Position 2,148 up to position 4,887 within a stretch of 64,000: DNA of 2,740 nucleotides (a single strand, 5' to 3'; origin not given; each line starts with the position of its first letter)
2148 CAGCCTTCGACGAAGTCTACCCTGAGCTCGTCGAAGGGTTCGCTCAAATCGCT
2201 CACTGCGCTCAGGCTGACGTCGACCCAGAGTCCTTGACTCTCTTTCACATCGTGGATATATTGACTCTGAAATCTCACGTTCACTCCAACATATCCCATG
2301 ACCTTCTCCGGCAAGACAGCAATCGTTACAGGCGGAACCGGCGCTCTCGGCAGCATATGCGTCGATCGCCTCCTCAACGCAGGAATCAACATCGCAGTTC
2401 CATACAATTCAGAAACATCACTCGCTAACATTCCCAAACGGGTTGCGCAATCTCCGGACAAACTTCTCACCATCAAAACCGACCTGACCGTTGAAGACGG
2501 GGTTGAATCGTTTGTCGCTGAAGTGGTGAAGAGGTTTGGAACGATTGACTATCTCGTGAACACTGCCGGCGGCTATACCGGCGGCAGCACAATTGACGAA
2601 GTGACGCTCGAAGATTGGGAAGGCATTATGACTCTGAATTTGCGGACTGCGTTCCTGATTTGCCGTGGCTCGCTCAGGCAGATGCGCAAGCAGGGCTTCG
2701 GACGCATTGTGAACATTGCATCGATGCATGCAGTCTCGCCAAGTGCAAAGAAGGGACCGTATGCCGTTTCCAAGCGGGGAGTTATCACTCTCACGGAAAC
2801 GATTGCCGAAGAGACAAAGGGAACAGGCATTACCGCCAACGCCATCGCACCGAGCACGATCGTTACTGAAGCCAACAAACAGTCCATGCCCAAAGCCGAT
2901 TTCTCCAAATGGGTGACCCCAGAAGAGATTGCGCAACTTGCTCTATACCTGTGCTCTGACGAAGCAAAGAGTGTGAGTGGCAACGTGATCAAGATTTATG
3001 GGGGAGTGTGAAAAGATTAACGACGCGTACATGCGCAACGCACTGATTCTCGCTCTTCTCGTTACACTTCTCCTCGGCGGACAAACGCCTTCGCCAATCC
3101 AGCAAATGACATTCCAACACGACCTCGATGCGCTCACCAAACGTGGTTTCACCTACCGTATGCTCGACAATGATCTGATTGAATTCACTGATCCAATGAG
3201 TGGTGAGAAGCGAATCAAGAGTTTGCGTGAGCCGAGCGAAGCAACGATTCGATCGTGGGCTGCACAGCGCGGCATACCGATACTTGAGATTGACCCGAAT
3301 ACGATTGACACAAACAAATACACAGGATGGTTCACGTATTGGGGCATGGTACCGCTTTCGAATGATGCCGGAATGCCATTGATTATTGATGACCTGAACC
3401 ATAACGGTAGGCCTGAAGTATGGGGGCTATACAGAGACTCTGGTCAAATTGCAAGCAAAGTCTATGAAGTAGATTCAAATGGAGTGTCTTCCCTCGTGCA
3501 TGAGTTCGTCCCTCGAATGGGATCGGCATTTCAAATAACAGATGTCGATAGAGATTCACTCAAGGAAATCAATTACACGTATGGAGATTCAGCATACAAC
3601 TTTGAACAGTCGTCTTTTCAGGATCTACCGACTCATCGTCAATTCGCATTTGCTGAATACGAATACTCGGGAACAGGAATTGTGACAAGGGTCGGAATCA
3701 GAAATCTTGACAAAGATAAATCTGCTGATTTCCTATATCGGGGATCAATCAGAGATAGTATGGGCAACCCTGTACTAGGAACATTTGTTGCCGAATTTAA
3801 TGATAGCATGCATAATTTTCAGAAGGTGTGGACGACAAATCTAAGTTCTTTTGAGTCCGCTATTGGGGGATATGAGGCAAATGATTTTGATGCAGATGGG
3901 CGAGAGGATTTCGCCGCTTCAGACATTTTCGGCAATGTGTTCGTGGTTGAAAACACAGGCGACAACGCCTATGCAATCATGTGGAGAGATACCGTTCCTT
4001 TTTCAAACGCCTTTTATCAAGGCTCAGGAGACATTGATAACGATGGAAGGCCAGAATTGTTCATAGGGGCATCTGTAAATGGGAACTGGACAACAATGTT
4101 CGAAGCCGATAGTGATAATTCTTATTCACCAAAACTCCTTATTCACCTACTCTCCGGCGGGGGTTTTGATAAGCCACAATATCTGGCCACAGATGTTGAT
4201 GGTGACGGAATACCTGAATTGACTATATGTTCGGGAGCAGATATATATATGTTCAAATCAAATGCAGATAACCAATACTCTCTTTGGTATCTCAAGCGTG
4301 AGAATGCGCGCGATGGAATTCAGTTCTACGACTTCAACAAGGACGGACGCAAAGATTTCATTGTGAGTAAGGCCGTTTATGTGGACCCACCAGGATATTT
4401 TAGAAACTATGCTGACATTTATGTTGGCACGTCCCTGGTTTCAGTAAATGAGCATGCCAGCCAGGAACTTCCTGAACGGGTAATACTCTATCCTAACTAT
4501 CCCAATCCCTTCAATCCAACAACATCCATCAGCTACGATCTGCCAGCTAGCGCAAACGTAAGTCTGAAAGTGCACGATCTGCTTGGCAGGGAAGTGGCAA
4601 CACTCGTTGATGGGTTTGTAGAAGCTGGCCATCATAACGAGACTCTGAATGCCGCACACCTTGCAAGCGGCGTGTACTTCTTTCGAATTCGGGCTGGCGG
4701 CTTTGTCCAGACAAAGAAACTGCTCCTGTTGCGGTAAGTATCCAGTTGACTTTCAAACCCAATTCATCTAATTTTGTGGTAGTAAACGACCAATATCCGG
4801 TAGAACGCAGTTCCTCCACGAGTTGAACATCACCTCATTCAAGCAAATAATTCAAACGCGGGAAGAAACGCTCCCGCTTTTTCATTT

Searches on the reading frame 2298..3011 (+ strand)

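Call 28: search_protein_families(library=pfam, proteins=[window:2298-3011:+], max_evalue=0.001)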
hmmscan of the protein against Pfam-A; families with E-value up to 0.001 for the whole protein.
window:2298-3011:+ (237 aa): 5 families
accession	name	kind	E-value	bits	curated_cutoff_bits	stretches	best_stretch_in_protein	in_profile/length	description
PF00106.31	adh_short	-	1.7e-44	152.1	26.6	1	6-197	1-191/195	short chain dehydrogenase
PF13561.12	adh_short_C2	-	1.8e-41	142.7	27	1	17-237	8-235/236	Enoyl-(Acyl carrier protein) reductase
PF01370.27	Epimerase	-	5.3e-08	33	20.9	1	9-175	2-161/240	NAD dependent epimerase/dehydratase family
PF08659.16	KR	-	1.3e-06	28.9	22.6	1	7-180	2-170/180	KR domain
PF16363.11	GDP_Man_Dehyd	-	0.00021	21.3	27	0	9-171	1-169/332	GDP-mannose 4,6 dehydratase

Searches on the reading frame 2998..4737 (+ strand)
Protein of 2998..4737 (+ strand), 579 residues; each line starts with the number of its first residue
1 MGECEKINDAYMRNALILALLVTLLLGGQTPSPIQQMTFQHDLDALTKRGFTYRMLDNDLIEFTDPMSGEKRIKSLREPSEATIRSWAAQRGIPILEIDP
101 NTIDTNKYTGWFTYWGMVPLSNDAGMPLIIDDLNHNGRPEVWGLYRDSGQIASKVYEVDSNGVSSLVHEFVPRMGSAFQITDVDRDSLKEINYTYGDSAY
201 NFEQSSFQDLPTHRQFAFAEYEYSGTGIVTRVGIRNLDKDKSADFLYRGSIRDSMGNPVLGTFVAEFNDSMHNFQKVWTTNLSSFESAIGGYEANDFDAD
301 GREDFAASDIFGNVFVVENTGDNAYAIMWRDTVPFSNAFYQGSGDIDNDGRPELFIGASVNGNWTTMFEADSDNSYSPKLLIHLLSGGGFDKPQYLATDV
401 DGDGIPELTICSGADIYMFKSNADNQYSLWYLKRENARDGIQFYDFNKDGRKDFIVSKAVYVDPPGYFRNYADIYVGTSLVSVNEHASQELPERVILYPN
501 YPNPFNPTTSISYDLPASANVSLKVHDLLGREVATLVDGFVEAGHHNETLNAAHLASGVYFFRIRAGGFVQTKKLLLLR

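Call 26: search_protein_families(library=pfam, proteins=[window:2998-4737:+], max_evalue=0.001)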
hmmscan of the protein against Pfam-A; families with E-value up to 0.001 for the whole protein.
window:2998-4737:+ (579 aa): 3 families
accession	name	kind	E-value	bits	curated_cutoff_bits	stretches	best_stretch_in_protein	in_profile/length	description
PF13517.12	FG-GAP_3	-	3.3e-13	50.4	26.9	2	399-456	1-61/61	FG-GAP-like repeat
PF18962.6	Por_Secre_tail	-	1.1e-09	38.9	27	1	501-576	2-74/75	Secretion system C-terminal sorting domain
PF01839.29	FG-GAP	-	1.6e-07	31.5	22.1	0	343-360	7-24/37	FG-GAP repeat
